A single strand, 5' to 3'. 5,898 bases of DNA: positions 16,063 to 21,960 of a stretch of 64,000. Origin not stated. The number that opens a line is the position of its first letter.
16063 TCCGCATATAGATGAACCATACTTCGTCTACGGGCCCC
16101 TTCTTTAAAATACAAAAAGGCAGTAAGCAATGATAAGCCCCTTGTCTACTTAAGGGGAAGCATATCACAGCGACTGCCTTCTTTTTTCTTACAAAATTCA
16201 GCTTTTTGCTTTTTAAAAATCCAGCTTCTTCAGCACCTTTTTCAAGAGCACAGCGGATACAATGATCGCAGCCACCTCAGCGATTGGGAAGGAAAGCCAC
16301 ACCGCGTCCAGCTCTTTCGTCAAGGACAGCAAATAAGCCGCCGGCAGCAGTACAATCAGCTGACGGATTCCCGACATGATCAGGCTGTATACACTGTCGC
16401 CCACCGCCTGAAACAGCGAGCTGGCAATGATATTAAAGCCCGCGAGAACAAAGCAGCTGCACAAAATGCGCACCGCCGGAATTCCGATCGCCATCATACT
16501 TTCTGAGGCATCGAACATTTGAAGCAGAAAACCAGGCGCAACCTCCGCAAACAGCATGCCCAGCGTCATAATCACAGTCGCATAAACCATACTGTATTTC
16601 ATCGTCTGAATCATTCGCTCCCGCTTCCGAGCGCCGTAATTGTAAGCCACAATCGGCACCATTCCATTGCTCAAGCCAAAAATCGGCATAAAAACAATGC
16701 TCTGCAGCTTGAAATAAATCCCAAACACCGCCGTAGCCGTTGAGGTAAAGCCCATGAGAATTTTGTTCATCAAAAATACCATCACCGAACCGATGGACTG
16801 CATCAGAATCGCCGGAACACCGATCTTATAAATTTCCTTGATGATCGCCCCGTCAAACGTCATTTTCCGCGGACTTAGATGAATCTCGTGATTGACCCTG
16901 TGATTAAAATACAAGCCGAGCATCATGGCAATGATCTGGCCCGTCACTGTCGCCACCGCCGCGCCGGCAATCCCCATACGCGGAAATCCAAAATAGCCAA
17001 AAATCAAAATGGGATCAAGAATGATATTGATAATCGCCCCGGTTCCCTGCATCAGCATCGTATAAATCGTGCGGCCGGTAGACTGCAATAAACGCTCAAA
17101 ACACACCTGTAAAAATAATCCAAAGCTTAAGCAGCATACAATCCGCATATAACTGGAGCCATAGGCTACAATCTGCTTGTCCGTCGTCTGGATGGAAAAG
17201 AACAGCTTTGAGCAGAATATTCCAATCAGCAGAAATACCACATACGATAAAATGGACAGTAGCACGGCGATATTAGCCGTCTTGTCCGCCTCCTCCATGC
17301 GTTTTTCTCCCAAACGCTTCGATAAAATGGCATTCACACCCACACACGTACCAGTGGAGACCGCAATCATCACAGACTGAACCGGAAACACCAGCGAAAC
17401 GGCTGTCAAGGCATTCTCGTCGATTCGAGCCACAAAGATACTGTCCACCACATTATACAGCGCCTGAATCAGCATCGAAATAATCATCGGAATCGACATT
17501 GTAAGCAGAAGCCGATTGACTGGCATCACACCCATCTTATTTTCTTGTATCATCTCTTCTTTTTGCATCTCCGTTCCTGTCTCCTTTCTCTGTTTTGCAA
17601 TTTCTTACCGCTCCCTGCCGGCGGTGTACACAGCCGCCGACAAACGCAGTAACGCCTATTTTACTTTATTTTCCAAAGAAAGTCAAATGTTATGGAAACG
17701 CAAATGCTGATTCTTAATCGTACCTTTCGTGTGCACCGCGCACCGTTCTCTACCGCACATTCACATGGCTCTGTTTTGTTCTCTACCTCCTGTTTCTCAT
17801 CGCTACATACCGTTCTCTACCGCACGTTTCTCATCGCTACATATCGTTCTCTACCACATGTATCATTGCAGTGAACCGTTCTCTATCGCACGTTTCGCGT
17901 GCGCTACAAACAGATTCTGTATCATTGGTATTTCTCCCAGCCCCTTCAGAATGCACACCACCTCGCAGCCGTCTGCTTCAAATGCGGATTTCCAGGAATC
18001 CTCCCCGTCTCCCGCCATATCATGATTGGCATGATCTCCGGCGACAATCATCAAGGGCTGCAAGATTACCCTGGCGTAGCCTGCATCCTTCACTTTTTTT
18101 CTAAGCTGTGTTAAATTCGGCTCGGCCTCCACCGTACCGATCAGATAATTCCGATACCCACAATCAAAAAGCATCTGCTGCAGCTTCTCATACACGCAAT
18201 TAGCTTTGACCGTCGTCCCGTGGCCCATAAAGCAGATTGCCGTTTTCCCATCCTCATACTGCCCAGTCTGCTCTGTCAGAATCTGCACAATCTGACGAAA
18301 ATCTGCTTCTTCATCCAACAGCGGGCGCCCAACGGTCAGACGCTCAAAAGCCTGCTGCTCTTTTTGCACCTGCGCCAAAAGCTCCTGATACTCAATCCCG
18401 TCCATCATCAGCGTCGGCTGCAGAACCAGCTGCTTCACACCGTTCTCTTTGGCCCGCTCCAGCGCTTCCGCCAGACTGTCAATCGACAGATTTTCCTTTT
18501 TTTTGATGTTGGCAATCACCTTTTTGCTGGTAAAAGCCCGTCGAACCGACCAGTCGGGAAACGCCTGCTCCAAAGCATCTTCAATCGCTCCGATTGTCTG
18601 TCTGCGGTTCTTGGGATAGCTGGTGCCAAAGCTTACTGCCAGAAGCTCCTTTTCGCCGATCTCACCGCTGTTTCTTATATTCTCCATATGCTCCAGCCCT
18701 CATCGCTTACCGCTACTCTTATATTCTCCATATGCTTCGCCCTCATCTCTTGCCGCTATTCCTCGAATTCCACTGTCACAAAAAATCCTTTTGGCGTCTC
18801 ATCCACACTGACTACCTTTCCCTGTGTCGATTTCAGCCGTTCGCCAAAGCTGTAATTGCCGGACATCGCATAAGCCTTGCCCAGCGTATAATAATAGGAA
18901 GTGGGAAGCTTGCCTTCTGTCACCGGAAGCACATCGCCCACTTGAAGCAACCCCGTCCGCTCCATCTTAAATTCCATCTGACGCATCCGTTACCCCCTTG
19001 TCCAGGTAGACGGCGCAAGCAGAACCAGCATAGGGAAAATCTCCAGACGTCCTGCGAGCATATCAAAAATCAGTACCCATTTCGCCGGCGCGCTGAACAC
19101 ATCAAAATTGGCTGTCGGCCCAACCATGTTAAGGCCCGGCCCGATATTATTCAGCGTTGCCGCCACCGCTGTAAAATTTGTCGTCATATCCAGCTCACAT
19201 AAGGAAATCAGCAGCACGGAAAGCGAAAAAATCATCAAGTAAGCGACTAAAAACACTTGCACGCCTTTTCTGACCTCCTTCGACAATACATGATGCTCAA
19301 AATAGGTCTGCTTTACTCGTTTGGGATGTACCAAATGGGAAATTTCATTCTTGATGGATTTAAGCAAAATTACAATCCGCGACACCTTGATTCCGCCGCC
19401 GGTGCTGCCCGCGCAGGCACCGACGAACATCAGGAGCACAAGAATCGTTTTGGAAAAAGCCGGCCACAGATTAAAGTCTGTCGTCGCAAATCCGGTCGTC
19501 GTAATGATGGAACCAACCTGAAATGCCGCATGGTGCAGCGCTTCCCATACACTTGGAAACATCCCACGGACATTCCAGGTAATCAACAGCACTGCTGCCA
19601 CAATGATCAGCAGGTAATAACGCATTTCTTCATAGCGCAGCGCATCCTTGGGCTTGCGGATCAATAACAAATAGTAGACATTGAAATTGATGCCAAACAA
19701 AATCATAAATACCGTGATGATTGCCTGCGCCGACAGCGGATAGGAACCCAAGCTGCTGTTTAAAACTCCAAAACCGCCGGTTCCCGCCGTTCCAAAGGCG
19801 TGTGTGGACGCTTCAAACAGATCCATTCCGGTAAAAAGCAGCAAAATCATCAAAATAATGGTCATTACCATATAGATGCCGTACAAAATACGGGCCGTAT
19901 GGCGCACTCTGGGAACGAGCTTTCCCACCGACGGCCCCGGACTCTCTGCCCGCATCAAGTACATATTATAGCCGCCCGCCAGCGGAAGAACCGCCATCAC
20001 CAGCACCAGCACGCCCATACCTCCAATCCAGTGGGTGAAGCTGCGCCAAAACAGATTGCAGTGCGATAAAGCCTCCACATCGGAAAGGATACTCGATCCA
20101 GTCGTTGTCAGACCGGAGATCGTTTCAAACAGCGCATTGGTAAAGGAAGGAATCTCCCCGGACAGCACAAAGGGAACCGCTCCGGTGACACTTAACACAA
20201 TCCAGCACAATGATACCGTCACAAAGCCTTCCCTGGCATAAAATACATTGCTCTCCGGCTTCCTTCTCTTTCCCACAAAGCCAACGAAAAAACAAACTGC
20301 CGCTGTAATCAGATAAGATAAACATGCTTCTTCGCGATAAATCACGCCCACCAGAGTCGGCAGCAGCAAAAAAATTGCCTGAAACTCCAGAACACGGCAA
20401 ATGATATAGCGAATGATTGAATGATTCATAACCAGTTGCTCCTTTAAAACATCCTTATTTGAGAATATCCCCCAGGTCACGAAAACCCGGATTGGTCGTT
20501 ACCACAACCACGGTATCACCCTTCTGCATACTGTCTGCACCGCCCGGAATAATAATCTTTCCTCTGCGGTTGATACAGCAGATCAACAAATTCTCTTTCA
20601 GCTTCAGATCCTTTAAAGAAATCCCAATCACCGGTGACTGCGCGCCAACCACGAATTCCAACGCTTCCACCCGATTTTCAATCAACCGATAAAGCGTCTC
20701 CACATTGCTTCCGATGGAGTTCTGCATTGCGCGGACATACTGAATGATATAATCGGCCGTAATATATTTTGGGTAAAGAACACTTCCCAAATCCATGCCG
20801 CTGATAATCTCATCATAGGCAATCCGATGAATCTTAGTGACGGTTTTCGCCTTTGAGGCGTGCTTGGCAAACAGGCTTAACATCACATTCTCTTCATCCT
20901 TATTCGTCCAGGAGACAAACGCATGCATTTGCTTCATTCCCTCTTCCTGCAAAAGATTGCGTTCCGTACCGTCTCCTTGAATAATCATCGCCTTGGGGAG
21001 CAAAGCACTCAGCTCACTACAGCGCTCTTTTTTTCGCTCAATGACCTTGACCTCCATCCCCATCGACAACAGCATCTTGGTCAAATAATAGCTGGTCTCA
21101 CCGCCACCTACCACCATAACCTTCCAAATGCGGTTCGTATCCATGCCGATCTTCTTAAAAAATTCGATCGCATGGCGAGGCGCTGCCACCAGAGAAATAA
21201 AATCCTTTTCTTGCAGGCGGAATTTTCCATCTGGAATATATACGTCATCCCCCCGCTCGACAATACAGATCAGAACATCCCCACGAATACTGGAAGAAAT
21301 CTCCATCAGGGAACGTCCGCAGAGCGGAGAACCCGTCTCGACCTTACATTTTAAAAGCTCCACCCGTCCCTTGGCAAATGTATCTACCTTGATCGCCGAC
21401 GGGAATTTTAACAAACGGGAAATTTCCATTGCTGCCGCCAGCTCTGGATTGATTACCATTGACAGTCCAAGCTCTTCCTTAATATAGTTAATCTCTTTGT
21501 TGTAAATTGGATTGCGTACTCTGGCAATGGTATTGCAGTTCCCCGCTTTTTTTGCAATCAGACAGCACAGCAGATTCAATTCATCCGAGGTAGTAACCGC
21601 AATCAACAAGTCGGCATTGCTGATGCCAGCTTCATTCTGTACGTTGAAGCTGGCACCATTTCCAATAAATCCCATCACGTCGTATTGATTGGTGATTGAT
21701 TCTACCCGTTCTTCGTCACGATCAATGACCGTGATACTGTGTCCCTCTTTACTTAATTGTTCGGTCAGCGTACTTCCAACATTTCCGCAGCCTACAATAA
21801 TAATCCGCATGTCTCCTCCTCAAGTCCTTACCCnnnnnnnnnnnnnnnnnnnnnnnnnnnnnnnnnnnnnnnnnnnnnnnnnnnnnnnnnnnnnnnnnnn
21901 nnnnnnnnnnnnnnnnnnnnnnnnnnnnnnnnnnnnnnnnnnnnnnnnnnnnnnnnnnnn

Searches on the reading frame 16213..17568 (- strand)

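Call 28: search_protein_families(library=pfam, proteins=[window:16213-17568:-], max_evalue=0.001)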
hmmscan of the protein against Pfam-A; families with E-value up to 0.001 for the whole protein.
window:16213-17568:- (451 aa): 1 family
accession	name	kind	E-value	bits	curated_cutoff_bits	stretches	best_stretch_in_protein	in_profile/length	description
PF01554.23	MatE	-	3.6e-50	170.2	24.9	2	27-187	1-161/161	MatE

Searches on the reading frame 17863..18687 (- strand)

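Call 28: search_protein_families(library=pfam, proteins=[window:17863-18687:-], max_evalue=0.001)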
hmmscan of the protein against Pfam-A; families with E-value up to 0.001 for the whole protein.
window:17863-18687:- (274 aa): 2 families
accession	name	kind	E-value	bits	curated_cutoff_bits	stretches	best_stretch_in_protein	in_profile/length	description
PF06180.16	CbiK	-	9.2e-80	268.2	26.2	1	13-269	1-262/262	Cobalt chelatase (CbiK)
PF01903.22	CbiX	-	1.5e-09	38.6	22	0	181-226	28-74/106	CbiX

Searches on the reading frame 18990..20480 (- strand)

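Call 28: search_protein_families(library=pfam, proteins=[window:18990-20480:-], max_evalue=0.001)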
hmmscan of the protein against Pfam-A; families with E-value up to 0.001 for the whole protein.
window:18990-20480:- (496 aa): 1 family
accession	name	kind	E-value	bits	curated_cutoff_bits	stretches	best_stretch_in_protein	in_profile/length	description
PF02386.22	TrkH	-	1.1e-62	212.6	27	1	63-490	12-495/502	Cation transport protein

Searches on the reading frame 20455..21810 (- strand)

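Call 28: search_protein_families(library=pfam, proteins=[window:20455-21810:-], max_evalue=0.001)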
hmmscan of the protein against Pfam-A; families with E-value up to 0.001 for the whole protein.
window:20455-21810:- (451 aa): 22 families
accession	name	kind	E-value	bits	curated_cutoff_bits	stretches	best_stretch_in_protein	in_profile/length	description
PF02254.24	TrkA_N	-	4e-50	169.4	23.8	2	3-122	1-116/116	TrkA-N domain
PF02080.26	TrkA_C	-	1.1e-22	80.1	27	2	385-449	3-69/71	TrkA-C domain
PF13241.12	NAD_binding_7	-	5.7e-11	43.4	22.1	1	2-89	9-85/104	Putative NAD(P)-binding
PF01488.26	Shikimate_DH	-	1.6e-10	41.6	24.3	1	2-77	14-87/138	Shikimate / quinate 5-dehydrogenase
PF03807.23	F420_oxidored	-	7.9e-10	39.6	21.6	1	3-52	2-46/94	NADP oxidoreductase coenzyme F420-dependent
PF03435.24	Sacchrp_dh_NADP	-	2.4e-08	34.8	25.1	1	3-43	1-43/129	Saccharopine dehydrogenase NADP binding domain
PF02558.23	ApbA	-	2.3e-07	31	22.2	1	3-43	1-40/150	Ketopantoate reductase PanE/ApbA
PF00070.33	Pyr_redox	-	1e-06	29.6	22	0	230-264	1-35/82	Pyridine nucleotide-disulphide oxidoreductase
PF01494.25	FAD_binding_3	-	1.5e-06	28.2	22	0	3-36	4-37/349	FAD binding domain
PF03721.20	UDPG_MGDP_dh_N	-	3.1e-06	27.3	27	1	1-41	1-41/187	UDP-glucose/GDP-mannose dehydrogenase family, NAD binding domain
PF13478.12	XdhC_C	-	4.1e-06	27.8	29.7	0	3-86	1-64/125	XdhC Rossmann domain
PF03446.21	NAD_binding_2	-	4.1e-06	27.3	21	1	3-43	2-42/161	NAD binding domain of 6-phosphogluconate dehydrogenase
PF07992.20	Pyr_redox_2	-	6.1e-06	26.3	26.1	0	230-271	144-189/291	Pyridine nucleotide-disulphide oxidoreductase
PF02737.24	3HCDH_N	-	9.1e-06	26.1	22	0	3-42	2-41/180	3-hydroxyacyl-CoA dehydrogenase, NAD binding domain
PF01262.27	AlaDh_PNT_C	-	2.4e-05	24.3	23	0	230-278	30-78/214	Alanine dehydrogenase/PNT, C-terminal domain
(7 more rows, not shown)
